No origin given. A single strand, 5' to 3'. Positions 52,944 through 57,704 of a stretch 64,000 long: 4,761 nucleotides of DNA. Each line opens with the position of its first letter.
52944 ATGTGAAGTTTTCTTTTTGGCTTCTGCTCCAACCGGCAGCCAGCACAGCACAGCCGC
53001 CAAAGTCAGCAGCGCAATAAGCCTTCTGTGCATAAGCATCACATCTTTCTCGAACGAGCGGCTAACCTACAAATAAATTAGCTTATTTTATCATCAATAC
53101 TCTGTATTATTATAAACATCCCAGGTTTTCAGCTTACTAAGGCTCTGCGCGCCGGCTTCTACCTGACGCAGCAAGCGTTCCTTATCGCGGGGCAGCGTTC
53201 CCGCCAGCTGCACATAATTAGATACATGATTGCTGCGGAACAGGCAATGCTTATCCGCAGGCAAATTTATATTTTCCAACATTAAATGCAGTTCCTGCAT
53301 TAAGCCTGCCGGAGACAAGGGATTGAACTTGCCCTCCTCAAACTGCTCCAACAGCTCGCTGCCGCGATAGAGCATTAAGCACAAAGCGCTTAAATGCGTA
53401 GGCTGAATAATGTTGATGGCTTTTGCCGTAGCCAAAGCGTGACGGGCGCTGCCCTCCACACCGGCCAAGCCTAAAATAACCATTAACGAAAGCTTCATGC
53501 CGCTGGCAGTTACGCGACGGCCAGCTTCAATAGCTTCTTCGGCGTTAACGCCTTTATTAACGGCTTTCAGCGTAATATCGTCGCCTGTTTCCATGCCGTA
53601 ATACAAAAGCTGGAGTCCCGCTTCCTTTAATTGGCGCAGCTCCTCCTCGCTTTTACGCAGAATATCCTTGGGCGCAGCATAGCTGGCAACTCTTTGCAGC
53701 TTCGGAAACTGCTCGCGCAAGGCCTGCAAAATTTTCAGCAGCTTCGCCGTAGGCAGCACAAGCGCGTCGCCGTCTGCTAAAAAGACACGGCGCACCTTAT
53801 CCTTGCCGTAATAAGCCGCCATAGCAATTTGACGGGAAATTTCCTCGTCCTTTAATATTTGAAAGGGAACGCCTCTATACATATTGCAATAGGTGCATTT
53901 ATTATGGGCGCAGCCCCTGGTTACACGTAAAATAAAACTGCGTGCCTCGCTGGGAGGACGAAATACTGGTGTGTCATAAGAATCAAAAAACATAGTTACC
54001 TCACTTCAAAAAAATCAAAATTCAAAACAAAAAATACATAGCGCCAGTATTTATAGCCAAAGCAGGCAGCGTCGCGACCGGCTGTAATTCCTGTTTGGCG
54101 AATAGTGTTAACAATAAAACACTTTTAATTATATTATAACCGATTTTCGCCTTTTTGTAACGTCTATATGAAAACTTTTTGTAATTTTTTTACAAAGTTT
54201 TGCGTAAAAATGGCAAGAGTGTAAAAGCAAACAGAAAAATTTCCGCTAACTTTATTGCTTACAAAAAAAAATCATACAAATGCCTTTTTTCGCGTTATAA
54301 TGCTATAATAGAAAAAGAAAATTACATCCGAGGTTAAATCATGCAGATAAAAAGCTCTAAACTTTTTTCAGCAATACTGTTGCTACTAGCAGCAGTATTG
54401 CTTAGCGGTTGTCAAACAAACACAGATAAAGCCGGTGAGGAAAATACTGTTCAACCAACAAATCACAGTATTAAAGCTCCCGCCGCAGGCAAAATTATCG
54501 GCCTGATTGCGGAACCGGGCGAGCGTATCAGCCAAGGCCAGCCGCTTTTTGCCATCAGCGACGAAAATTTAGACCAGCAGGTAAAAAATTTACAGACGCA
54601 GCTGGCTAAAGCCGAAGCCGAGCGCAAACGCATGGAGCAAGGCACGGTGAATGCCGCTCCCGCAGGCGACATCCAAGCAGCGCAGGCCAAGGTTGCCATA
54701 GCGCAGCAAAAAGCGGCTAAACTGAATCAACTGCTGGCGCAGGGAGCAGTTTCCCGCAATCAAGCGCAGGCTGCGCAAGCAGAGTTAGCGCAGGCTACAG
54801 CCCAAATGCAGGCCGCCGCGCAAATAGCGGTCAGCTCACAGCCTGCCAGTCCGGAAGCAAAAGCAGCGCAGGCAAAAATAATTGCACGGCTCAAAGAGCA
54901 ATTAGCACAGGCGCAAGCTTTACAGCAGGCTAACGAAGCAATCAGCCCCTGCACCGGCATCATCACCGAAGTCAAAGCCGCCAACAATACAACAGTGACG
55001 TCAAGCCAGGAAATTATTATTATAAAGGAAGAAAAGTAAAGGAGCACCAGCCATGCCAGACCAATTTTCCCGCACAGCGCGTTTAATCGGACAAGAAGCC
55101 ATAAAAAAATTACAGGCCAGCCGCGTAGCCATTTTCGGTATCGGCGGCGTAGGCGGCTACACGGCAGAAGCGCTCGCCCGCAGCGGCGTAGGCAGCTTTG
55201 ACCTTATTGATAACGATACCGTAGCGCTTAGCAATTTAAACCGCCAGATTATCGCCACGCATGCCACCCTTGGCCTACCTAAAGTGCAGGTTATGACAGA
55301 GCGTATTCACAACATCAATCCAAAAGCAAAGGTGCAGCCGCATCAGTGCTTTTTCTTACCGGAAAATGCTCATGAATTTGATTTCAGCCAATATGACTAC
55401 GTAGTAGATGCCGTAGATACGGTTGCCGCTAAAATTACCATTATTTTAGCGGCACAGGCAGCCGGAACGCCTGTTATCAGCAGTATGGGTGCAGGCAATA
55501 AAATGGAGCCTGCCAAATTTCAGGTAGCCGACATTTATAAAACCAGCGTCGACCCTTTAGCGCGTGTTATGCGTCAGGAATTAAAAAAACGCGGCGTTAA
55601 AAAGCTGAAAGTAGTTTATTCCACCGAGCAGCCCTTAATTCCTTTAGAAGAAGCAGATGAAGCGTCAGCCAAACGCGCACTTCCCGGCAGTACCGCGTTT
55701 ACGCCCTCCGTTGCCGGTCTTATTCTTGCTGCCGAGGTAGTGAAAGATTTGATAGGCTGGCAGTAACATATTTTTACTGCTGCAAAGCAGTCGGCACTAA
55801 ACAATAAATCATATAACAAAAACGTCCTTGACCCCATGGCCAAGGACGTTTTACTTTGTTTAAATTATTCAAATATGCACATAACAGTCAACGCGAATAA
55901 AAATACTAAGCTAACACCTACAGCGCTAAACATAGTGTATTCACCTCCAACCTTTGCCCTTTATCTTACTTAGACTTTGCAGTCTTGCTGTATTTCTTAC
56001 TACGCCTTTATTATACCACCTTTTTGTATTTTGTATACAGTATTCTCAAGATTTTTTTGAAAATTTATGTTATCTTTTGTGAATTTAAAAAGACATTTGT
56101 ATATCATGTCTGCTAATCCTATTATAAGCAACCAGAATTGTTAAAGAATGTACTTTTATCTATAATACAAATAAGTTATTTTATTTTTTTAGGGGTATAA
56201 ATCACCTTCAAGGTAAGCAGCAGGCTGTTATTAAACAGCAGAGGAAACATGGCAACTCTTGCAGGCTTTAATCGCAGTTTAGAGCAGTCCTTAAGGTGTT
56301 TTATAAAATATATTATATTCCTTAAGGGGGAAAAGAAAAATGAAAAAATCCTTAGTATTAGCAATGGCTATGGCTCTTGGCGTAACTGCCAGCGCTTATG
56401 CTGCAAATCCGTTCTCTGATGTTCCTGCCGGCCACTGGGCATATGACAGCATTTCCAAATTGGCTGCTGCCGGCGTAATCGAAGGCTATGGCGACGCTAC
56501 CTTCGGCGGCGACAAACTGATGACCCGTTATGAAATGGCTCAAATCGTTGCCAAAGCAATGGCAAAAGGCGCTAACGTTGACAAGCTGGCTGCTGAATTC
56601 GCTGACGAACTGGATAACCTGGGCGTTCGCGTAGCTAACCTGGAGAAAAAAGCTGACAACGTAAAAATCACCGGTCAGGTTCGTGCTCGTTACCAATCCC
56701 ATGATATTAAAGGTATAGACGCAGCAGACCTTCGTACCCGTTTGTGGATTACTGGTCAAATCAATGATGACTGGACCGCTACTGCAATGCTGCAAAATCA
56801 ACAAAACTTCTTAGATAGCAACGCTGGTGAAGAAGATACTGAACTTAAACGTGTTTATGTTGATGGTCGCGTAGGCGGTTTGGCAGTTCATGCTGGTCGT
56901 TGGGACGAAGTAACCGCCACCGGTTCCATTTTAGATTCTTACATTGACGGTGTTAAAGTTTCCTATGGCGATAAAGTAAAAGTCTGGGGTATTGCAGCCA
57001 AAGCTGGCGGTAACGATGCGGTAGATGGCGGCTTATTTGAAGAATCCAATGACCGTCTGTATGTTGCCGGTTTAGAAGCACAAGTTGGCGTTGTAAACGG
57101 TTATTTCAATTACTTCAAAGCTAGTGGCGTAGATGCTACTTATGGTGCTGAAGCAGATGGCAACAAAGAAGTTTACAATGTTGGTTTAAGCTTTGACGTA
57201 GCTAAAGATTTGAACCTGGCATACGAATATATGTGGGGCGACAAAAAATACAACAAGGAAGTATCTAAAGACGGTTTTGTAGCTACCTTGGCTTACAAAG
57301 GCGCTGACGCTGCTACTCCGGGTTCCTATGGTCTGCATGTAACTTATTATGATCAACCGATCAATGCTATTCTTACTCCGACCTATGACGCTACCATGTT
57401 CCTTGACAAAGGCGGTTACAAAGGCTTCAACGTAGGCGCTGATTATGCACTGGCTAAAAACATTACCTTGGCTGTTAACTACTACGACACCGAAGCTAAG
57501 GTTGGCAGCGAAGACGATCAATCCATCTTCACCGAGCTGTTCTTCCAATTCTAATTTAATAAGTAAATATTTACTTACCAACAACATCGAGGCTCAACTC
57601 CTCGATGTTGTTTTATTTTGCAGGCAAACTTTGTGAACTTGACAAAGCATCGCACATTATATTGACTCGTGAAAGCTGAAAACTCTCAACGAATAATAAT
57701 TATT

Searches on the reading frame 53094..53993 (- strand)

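Call 68: search_protein_families(library=pfam, proteins=[window:53094-53993:-], max_evalue=0.00001)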
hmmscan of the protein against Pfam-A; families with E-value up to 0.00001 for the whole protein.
window:53094-53993:- (299 aa): 1 family
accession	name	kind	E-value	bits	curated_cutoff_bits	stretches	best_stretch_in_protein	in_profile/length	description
PF04055.27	Radical_SAM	-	2.4e-18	67.3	29.5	1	24-178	3-153/166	Radical SAM superfamily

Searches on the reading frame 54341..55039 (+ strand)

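Call 47: search_protein_families(library=pfam, proteins=[window:54341-55039:+], max_evalue=0.001)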
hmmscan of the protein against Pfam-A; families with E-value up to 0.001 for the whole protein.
window:54341-55039:+ (232 aa): 3 families
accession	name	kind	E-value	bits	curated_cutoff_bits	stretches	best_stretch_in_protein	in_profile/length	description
PF00364.28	Biotin_lipoyl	-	3.6e-06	27.1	22.1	0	42-72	43-73/73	Biotin-requiring enzyme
PF16576.10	HlyD_D23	-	7.8e-06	25.8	30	1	42-145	20-113/214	Barrel-sandwich domain of CusB or HlyD membrane-fusion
PF13437.12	HlyD_3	-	0.00037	21.6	22.2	0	44-96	2-51/106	HlyD family secretion protein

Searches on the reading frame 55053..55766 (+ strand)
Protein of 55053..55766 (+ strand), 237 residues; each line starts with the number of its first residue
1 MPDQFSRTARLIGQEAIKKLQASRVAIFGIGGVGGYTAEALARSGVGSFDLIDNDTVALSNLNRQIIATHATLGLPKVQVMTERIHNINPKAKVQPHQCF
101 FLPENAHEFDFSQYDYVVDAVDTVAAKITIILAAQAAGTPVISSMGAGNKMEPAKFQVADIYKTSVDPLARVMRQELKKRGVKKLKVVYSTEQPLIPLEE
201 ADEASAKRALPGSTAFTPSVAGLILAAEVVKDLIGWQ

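Call 47: search_protein_families(library=pfam, proteins=[window:55053-55766:+], max_evalue=0.001)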
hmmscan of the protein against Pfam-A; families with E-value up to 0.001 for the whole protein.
window:55053-55766:+ (237 aa): 1 family
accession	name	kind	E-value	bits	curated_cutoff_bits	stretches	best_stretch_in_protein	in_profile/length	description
PF00899.27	ThiF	-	9.2e-44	149.8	28.1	1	6-236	2-205/238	ThiF family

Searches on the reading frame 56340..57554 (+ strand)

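Call 47: search_protein_families(library=pfam, proteins=[window:56340-57554:+], max_evalue=0.001)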
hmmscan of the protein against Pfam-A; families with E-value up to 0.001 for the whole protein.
window:56340-57554:+ (404 aa): 1 family
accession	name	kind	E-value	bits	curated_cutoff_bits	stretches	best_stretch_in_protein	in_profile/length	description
PF00395.25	SLH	-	6.2e-12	45.7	20.8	1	24-67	1-44/44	S-layer homology domain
